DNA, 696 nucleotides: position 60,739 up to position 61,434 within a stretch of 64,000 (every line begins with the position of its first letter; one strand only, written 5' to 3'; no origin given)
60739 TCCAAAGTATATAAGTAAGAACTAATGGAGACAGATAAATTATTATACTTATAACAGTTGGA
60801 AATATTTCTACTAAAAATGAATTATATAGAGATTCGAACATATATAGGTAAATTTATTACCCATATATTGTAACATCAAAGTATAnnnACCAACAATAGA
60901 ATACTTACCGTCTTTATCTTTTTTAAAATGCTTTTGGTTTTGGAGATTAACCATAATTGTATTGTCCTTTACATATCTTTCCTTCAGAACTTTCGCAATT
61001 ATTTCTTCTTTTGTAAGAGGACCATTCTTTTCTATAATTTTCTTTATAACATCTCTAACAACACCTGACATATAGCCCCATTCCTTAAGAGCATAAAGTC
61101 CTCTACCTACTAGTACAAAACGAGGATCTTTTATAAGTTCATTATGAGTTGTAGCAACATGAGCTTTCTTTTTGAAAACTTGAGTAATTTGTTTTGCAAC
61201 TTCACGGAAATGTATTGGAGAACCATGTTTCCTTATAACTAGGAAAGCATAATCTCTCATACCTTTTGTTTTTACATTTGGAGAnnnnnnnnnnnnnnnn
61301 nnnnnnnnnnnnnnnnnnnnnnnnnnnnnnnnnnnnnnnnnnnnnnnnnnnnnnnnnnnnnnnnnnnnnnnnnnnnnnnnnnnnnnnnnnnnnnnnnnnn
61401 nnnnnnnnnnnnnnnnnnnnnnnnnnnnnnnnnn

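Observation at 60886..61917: Sigma region-4 HTH fused to a HARE-HTH-like domain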

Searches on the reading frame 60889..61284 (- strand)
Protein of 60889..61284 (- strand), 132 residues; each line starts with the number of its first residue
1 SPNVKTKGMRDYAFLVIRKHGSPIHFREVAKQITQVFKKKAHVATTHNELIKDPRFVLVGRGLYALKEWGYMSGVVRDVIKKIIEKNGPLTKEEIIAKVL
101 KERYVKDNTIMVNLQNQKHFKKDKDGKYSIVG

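Call 76: search_solved_structures(query=A3, max_evalue=10, show_alignments=4)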
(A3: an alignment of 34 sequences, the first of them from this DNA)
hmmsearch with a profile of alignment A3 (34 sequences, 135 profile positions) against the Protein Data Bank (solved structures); distinct sequences matched with E-value up to 10: 4.
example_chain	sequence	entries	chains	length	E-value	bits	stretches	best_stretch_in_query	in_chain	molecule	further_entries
5i8l_A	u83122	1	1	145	8.8e-05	25.7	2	30-101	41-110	Lysozyme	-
8x6g_E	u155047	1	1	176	0.0051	20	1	3-88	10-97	Probable DNA-directed RNA polymerase subunit delta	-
4adx_7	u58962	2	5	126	0.54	13.4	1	56-131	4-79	RPL14E | RPL14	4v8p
1ixs_A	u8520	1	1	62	1.2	12.3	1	66-104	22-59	Holliday junction DNA helicase ruvA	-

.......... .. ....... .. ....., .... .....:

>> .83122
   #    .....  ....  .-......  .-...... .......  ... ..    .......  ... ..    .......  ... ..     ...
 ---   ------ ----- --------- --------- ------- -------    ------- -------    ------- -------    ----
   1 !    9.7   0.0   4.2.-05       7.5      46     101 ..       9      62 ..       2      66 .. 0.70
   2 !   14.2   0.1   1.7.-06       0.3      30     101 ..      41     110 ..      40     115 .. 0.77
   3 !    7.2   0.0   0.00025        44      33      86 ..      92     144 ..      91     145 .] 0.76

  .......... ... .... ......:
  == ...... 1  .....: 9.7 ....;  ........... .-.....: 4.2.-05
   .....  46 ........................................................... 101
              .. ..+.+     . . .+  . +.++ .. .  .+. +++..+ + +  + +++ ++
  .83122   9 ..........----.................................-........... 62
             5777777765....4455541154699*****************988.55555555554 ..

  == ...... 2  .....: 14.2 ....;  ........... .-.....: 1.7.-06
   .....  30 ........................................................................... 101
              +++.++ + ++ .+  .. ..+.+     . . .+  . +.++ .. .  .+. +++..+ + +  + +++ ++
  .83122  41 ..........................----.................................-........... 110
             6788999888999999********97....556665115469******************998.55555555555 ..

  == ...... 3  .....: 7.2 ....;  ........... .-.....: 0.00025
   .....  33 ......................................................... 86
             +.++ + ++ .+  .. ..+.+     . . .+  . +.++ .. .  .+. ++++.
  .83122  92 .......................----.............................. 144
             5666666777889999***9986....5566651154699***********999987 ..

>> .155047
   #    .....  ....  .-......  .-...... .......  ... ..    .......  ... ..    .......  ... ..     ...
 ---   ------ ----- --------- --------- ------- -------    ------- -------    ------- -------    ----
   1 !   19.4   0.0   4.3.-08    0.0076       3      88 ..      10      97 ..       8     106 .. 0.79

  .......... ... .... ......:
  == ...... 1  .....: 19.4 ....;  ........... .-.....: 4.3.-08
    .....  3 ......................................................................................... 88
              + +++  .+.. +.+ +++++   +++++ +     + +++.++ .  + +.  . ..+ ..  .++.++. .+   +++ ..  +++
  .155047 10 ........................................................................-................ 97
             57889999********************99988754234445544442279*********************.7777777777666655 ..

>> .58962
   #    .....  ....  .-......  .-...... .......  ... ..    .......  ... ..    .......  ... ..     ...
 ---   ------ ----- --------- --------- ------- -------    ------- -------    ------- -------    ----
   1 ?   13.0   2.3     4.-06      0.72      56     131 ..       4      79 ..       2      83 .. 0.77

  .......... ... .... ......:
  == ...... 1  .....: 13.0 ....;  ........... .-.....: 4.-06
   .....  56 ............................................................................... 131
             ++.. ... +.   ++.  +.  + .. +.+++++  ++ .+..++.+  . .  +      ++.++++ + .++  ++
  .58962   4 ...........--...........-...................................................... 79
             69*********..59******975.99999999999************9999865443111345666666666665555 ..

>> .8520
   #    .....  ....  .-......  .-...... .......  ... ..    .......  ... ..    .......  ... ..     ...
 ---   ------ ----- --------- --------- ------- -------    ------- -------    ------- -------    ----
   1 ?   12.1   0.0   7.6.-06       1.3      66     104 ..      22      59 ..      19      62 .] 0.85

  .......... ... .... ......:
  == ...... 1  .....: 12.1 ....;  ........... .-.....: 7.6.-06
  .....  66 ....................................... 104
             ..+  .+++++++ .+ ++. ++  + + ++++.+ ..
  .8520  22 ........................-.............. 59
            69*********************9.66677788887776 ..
